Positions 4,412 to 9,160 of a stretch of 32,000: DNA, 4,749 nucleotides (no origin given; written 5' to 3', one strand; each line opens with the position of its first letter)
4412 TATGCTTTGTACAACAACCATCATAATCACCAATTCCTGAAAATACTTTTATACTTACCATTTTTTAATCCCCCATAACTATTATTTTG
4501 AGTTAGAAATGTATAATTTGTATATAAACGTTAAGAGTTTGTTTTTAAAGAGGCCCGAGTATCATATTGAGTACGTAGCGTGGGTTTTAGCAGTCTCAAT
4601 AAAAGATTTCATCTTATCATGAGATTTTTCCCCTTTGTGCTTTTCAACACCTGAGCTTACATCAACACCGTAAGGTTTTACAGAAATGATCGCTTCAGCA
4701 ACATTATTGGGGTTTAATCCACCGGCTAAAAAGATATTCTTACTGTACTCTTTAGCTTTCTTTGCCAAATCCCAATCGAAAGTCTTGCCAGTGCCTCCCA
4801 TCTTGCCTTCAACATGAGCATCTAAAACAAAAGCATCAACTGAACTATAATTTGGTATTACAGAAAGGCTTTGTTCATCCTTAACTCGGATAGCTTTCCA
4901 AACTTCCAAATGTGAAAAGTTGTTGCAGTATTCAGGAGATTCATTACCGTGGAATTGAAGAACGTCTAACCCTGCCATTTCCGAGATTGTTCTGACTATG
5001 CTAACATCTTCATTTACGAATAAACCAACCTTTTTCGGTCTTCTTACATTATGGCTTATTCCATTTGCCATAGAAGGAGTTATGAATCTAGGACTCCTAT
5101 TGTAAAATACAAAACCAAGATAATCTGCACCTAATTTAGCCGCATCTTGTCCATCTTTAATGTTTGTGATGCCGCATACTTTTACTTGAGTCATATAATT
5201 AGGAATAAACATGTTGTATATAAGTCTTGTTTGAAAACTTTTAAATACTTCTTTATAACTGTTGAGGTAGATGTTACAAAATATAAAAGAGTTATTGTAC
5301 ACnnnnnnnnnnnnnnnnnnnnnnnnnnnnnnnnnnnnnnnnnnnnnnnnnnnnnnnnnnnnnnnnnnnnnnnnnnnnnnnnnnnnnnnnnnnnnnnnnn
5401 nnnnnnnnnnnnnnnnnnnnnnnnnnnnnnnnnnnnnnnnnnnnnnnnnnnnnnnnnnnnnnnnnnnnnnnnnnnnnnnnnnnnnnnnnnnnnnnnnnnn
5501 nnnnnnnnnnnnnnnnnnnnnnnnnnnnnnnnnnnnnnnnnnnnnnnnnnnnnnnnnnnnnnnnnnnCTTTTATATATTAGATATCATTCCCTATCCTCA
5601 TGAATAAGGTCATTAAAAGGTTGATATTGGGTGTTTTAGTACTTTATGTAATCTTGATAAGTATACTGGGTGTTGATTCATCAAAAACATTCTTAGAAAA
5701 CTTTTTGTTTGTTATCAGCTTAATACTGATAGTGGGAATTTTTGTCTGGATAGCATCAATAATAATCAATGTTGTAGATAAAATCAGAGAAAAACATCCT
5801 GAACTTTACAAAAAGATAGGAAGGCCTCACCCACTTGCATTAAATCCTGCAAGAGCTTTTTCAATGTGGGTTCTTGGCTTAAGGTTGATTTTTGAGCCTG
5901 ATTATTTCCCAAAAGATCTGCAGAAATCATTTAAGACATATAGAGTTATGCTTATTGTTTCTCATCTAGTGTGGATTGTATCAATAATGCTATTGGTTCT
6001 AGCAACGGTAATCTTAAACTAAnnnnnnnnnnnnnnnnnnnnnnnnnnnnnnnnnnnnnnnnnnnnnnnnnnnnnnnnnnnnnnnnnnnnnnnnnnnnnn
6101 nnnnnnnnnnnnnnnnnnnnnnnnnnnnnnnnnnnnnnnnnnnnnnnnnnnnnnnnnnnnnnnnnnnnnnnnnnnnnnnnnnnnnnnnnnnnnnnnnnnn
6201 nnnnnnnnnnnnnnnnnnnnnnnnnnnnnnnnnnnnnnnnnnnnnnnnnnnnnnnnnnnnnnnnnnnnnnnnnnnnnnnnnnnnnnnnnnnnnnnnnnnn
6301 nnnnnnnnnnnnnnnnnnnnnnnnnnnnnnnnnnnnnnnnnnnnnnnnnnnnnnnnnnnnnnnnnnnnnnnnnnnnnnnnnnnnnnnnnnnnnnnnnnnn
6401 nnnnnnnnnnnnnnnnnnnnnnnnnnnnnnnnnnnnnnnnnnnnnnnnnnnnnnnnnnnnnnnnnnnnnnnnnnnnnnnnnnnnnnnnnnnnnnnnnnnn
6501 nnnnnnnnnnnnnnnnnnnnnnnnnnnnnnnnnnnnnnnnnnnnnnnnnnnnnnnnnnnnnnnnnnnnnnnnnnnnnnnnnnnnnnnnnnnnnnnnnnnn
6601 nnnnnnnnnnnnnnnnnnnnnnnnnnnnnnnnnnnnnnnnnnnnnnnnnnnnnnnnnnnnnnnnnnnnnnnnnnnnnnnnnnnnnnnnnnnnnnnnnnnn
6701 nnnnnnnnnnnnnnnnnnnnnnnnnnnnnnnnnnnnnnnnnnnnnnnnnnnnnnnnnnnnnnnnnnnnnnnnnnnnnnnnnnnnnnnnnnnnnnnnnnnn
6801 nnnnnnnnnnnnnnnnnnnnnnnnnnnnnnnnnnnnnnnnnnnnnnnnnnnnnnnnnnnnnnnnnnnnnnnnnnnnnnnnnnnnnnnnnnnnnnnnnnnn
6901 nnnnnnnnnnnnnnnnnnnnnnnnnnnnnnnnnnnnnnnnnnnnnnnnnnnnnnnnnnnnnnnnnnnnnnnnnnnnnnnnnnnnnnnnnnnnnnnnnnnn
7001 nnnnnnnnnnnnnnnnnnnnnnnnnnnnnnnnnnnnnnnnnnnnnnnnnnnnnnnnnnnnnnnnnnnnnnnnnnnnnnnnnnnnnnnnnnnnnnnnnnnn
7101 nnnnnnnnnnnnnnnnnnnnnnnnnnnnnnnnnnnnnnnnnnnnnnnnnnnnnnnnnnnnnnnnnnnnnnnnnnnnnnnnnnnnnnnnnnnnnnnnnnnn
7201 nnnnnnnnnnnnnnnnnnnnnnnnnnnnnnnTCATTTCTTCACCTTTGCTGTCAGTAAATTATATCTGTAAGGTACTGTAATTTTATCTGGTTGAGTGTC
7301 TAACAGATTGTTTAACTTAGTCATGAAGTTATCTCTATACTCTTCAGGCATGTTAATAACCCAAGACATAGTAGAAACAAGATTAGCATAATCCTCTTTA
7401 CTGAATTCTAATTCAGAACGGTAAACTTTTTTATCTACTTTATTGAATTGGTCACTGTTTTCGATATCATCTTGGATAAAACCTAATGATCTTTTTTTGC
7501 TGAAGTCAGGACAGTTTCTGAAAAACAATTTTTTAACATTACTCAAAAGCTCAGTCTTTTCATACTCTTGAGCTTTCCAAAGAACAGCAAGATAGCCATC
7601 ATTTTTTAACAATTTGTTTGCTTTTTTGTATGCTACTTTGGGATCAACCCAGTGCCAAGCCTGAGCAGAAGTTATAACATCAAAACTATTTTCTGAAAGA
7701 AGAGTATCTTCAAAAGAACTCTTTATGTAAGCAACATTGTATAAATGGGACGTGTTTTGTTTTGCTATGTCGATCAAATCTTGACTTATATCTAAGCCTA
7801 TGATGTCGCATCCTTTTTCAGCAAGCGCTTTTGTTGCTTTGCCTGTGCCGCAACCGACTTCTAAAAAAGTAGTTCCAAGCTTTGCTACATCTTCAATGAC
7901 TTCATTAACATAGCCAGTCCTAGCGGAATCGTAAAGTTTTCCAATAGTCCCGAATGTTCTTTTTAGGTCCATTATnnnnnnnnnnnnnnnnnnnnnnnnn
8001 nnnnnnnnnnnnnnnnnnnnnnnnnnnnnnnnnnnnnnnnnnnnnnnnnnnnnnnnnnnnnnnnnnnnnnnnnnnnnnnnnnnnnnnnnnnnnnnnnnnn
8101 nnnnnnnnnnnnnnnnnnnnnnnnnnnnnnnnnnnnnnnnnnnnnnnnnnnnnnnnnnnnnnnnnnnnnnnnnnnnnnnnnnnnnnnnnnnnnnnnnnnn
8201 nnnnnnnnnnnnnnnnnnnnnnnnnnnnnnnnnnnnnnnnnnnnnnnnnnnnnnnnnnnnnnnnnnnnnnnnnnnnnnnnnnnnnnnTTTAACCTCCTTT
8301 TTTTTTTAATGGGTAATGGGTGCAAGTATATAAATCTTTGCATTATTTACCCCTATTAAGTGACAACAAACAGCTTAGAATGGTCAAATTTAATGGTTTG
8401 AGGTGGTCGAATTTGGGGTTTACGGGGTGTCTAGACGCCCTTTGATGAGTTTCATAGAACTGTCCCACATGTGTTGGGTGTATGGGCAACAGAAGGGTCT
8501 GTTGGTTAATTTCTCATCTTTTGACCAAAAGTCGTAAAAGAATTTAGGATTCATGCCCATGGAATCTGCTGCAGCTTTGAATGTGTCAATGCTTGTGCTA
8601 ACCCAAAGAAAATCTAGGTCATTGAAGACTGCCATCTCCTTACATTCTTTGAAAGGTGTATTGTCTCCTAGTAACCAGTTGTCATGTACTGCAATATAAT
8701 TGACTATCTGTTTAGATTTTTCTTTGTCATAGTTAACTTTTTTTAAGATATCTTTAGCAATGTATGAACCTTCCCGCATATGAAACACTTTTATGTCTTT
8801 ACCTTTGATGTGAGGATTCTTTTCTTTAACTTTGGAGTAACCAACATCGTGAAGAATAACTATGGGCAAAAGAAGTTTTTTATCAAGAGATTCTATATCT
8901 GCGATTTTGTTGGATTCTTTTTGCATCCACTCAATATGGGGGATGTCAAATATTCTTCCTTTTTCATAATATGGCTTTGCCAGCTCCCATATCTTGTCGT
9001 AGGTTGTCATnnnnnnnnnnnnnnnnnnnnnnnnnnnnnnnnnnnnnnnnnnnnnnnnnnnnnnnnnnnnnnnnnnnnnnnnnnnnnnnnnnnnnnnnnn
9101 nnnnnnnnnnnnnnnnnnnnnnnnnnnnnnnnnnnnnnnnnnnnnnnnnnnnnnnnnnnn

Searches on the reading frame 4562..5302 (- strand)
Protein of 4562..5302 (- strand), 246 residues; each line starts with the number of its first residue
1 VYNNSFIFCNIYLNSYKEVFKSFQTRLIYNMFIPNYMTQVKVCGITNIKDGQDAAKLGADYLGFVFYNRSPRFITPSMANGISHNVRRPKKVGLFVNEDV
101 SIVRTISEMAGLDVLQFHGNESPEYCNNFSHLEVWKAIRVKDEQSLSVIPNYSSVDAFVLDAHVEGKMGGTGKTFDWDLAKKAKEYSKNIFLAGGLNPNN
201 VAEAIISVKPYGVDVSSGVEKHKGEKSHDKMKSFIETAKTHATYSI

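Call 8: search_protein_families(library=pfam, max_evalue=0.01, proteins=[window:4562-5302:-])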
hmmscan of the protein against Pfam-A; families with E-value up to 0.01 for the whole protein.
window:4562-5302:- (246 aa): 1 family
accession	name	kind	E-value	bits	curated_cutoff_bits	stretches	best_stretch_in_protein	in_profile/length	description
PF00697.28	PRAI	-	6.7e-50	169.9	22.7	1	40-236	1-192/193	N-(5'phosphoribosyl)anthranilate (PRA) isomerase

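Call 26: search_protein_families(library=ncbifam, max_evalue=0.001, proteins=[window:4562-5302:-])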
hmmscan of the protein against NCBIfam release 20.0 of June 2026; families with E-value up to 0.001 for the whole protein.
window:4562-5302:- (246 aa): 13 families
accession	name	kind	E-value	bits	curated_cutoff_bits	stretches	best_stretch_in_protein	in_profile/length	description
NF002298.0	PRK01222.1-4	equivalog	7.5e-69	231.6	215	1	37-241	2-205/209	phosphoribosylanthranilate isomerase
NF002295.0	PRK01222.1-1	equivalog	9.1e-53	178.9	216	1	38-241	3-213/219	phosphoribosylanthranilate isomerase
NF002299.0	PRK01222.1-6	equivalog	1.4e-51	175.1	231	1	35-239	15-226/231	phosphoribosylanthranilate isomerase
NF006945.0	PRK09427.1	equivalog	1.2e-48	165.8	380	1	38-239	260-459/461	bifunctional indole-3-glycerol-phosphate synthase TrpC/phosphoribosylanthranilate isomerase TrpF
NF002301.0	PRK01222.2-1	equivalog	3.8e-46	157.4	232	1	37-241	2-212/217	phosphoribosylanthranilate isomerase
NF002300.0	PRK01222.1-7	equivalog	6.7e-44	149.9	212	1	37-240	1-193/195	phosphoribosylanthranilate isomerase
NF002296.0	PRK01222.1-2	equivalog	8.7e-42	143.4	270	1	31-239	1-213/221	phosphoribosylanthranilate isomerase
NF002297.0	PRK01222.1-3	equivalog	1.7e-41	141.9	259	1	39-240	2-201/204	phosphoribosylanthranilate isomerase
NF002303.0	PRK01222.2-3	equivalog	1.8e-34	119.1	224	1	39-241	2-203/208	phosphoribosylanthranilate isomerase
NF002302.0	PRK01222.2-2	equivalog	5.4e-33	114.9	172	1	39-241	2-189/193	phosphoribosylanthranilate isomerase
NF010376.0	PRK13803.1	equivalog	4e-31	108.5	819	1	38-241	5-208/600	bifunctional phosphoribosylanthranilate isomerase/tryptophan synthase subunit beta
NF010563.0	PRK13958.1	equivalog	2.7e-30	105.5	234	1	39-240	2-205/210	phosphoribosylanthranilate isomerase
NF002304.0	PRK01222.2-4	equivalog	1.9e-21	76.5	181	1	40-241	3-206/208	phosphoribosylanthranilate isomerase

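Call 27: find_related_loci(query=window:4562-5302:-, collection=genome_contigs, flank=10000)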
Query window:4562-5302:- (246 aa) in genome_contigs; peptide patterns used: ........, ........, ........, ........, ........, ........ (x = any residue, [..] = any of these).
108 stretches matched a pattern; 58 encode a relative of the query (tblastn E <= 1e-3); 58 distinct loci.
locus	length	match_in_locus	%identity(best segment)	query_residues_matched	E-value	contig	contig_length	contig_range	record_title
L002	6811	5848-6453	49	38-239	2e-60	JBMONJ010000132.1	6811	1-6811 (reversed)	MAG: Candidatus Omnitrophota bacterium isolate Betzabe_MAG073 MAG073_132, whole genome shotgun sequence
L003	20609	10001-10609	50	35-239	2e-58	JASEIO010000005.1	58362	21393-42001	MAG: bacterium isolate Yes71-08 NODE_5_length_58362_cov_36.045809, whole genome shotgun sequence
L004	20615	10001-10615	50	35-239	3e-55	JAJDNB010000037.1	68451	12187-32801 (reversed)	MAG: Deltaproteobacteria bacterium isolate ALJrbin.12 k141_1431748, whole genome shotgun sequence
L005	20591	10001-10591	51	38-234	5e-55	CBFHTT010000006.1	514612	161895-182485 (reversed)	MAG: Limisphaerales bacterium isolate Co_bin_406_orig genome assembly, contig: Co_bin_406_orig_Co_c_000001050389, whole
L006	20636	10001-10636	43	38-244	2e-52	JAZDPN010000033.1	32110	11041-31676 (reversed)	MAG: Patescibacteria group bacterium isolate MEGAHIT-group-0.84 k141_2442999, whole genome shotgun sequence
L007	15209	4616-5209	48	39-240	4e-51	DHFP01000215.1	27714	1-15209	MAG TPA_asm: Clostridiales bacterium UBA4821 UBA4821_contig_30031, whole genome shotgun sequence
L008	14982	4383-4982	47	37-239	5e-51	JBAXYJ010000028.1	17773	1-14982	MAG: Clostridiaceae bacterium isolate SO_2016_CLC_T1_14 scaffold02324_PH3_Jul14_2016, whole genome shotgun sequence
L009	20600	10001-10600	48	37-239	1e-49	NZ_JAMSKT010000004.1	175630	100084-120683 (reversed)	Clostridium caldaquaticum strain SYSU GA19001 NODE_4_length_175630_cov_4.194763, whole genome shotgun sequence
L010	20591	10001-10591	45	38-235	2e-49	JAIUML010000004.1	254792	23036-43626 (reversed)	MAG: Saccharospirillum sp. isolate PBR18_bin23 bin23.contig0003, whole genome shotgun sequence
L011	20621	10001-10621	45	33-240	2e-48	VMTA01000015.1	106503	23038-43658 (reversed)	MAG: Sideroxydans sp. isolate S2_22 k141_506737, whole genome shotgun sequence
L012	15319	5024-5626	45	32-235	5e-48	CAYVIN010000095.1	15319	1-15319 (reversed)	MAG TPA_asm: uncultured Sulfuricella sp. isolate SRP302447_co3_331 genome assembly, contig: NODE_10742_length_15319_cov_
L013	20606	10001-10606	46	37-239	2e-47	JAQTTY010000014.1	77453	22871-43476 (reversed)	MAG: Gallionella sp. isolate STB_51 NODE_677_length_77453_cov_43.383118_Sandtown_B, whole genome shotgun sequence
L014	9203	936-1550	43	39-244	3e-46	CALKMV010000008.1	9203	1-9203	MAG: uncultured Luminiphilus sp. isolate S4_Bin_METABAT__204_1 genome assembly, contig: c_000002018889, whole genome sho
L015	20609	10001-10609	47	37-240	3e-46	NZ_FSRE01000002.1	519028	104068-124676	Sulfurivirga caldicuralii strain DSM 17737, whole genome shotgun sequence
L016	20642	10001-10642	42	33-240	4e-46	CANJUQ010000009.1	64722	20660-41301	MAG: Thiotrichales bacterium isolate RH-23may17-890 genome assembly, contig: RH-23may17-C3102, whole genome shotgun sequ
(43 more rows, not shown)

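Call 53: find_related_loci(query=window:4562-5302:-, collection=metagenome_contigs, flank=10000)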
Query window:4562-5302:- (246 aa) in metagenome_contigs; peptide patterns used: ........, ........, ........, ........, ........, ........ (x = any residue, [..] = any of these).
134 stretches matched a pattern; 75 encode a relative of the query (tblastn E <= 1e-3); 75 distinct loci.
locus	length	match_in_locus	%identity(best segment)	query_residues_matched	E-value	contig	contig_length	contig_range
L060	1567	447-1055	51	37-239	2e-59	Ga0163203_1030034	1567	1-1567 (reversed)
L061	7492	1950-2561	48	37-241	4e-56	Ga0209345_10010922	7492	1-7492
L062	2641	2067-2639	51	40-231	1e-54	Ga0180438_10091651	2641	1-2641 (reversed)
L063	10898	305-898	50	42-239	2e-53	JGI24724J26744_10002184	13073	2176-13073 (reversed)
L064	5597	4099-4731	43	20-232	3e-53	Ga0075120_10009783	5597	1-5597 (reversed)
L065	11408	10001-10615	45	31-236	7e-52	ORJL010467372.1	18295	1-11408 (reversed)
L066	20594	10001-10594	47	38-236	3e-51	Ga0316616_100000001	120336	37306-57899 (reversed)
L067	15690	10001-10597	47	37-236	2e-51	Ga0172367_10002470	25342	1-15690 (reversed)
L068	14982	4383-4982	47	37-239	4e-51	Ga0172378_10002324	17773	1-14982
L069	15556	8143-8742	45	37-239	5e-49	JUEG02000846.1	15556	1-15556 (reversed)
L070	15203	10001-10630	43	27-239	5e-49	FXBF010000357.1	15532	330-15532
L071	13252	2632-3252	45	33-240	2e-48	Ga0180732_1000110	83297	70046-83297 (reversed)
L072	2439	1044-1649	44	37-239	2e-48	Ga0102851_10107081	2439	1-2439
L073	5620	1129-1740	44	35-239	1e-47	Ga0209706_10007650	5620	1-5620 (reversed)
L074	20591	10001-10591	43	38-235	4e-47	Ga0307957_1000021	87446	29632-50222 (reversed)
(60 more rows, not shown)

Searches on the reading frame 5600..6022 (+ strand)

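Call 35: search_protein_families(library=pfam, max_evalue=0.05, proteins=[window:5600-6022:+])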
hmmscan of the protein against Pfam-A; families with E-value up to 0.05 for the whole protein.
window:5600-6022:+ (140 aa): 3 families
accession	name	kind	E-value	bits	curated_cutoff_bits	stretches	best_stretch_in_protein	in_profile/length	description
PF11368.13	DUF3169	-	0.0054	16.8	31.6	1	11-72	107-174/250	Protein of unknown function (DUF3169)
PF02508.19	Rnf-Nqr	-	0.0083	16.6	23.8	1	2-59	30-87/174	Rnf-Nqr subunit, membrane protein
PF01445.23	SH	-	0.046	14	27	1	34-72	11-46/57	Viral small hydrophobic protein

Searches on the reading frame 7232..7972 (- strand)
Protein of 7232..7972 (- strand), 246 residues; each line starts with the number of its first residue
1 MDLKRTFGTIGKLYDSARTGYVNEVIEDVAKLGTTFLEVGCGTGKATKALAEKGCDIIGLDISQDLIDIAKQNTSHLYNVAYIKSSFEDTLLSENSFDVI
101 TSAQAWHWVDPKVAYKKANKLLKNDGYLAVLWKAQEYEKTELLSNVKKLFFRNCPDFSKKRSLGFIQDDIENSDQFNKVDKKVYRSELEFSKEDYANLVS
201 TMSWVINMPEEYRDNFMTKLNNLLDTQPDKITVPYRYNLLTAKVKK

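Call 8: search_protein_families(library=pfam, max_evalue=0.01, proteins=[window:7232-7972:-])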
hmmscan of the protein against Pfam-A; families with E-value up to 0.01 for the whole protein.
window:7232-7972:- (246 aa): 13 families
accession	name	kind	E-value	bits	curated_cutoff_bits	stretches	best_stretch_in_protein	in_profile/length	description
PF08241.18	Methyltransf_11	-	4.3e-22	79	21.2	1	37-129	1-94/95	Methyltransferase domain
PF13649.12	Methyltransf_25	-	2.2e-19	70.4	27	1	37-126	2-97/97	Methyltransferase domain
PF13847.12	Methyltransf_31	-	1.2e-18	67.7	27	1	33-151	4-127/145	Methyltransferase domain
PF08242.18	Methyltransf_12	-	2.7e-16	60.5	30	1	37-128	1-98/98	Methyltransferase domain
PF13489.12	Methyltransf_23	-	4.3e-13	49.7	27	1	31-151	21-137/164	Methyltransferase domain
PF01209.24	Ubie_methyltran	-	1.4e-08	34.8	20.1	1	30-135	45-156/233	ubiE/COQ5 methyltransferase family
PF02353.26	CMAS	-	4e-07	30.1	27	1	31-240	61-257/273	Mycolic acid cyclopropane synthetase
PF02390.23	Methyltransf_4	-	0.00019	21.4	24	1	35-91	4-64/173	Putative methyltransferase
PF05724.17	TPMT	-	0.00034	20.8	26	1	39-74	44-79/218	Thiopurine S-methyltransferase (TPMT)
PF03848.20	TehB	-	0.0034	17.3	20.4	0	23-112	20-111/193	Tellurite resistance protein TehB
PF05175.20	MTS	-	0.0045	17.1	23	1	32-140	31-149/170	Methyltransferase small domain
PF07021.18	MetW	-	0.006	16.7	21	1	24-73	5-55/193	Methionine biosynthesis protein MetW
PF09445.16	Methyltransf_15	-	0.007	16.4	22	0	35-88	3-59/165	RNA cap guanine-N2 methyltransferase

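Call 26: search_protein_families(library=ncbifam, max_evalue=0.001, proteins=[window:7232-7972:-])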
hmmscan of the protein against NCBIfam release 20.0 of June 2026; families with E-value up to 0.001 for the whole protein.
window:7232-7972:- (246 aa): 41 families (the best 25 are shown)
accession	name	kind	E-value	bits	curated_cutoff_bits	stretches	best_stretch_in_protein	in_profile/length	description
TIGR02072.1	BioC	equivalog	5.8e-16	59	184.95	1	34-130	36-132/244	malonyl-ACP O-methyltransferase BioC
NF043040.1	corrin_prot_MT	hypoth_equivalog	5.9e-15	55.3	180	1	23-130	32-147/216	corrinoid protein-associated methyltransferase CpaM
TIGR01983.1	UbiG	equivalog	4.8e-13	48.9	102.95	1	17-128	28-149/228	bifunctional 2-polyprenyl-6-hydroxyphenol methylase/3-demethylubiquinol 3-O-methyltransferase UbiG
NF001244.0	PRK00216.1-5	equivalog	1.2e-12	47.7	216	1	31-152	47-173/236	bifunctional demethylmenaquinone methyltransferase/2-methoxy-6-polyprenyl-1,4-benzoquinol methylase UbiE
TIGR01934.1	MenG_MenH_UbiE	subfamily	3.3e-12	46.2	158.35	1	28-153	34-162/223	ubiquinone/menaquinone biosynthesis methyltransferase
TIGR02021.1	BchM-ChlM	equivalog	5.5e-11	42.3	158.9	1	26-102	49-124/218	magnesium protoporphyrin IX methyltransferase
NF045667.1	MTase_DVU1556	equivalog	3.2e-10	39.8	155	1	33-130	23-119/213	DVU_1556 family methyltransferase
NF041536.1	ArsM_DUF2284_UU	exception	1.2e-09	37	575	1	32-133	76-183/459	arsenite methyltransferase/DUF2284 domain selenoprotein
NF041537.1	ArsM_AhpD_UU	exception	5.1e-08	32.1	510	1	32-130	76-180/345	arsenite methyltransferase/AhpD domain selenoprotein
NF011529.0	PRK14968.1-3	equivalog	5.7e-08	32.4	162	1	30-101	32-103/198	putative methyltransferase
NF007610.0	PRK10258.1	equivalog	1.2e-07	31.4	342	1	34-123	44-131/251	malonyl-ACP O-methyltransferase BioC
NF001243.0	PRK00216.1-4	equivalog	1.6e-07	30.9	235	1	31-135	46-156/237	demethylmenaquinone methyltransferase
TIGR03534.1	RF_mod_PrmC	equivalog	2.7e-07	30.3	199.1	1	22-102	77-162/253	peptide chain release factor N(5)-glutamine methyltransferase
NF041820.1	daptide_MTase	equivalog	3.9e-07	29.8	175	1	22-77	26-81/243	daptide-type RiPP biosynthesis methyltransferase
NF008823.0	PRK11873.1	subfamily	4.8e-07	29.5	263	1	31-130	76-181/272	arsenite methyltransferase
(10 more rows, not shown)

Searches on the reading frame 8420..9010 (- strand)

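Call 9: search_protein_families(library=pfam, max_evalue=0.01, proteins=[window:8420-9010:-])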
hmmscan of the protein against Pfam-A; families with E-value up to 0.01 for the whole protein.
window:8420-9010:- (196 aa): 1 family
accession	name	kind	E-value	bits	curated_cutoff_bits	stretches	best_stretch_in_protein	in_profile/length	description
PF01966.28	HD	-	3.7e-05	24.4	22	1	33-109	12-85/116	HD domain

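Call 26: search_protein_families(library=ncbifam, max_evalue=0.001, proteins=[window:8420-9010:-])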
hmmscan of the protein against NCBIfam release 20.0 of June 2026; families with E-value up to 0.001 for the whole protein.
window:8420-9010:- (196 aa): 0 families
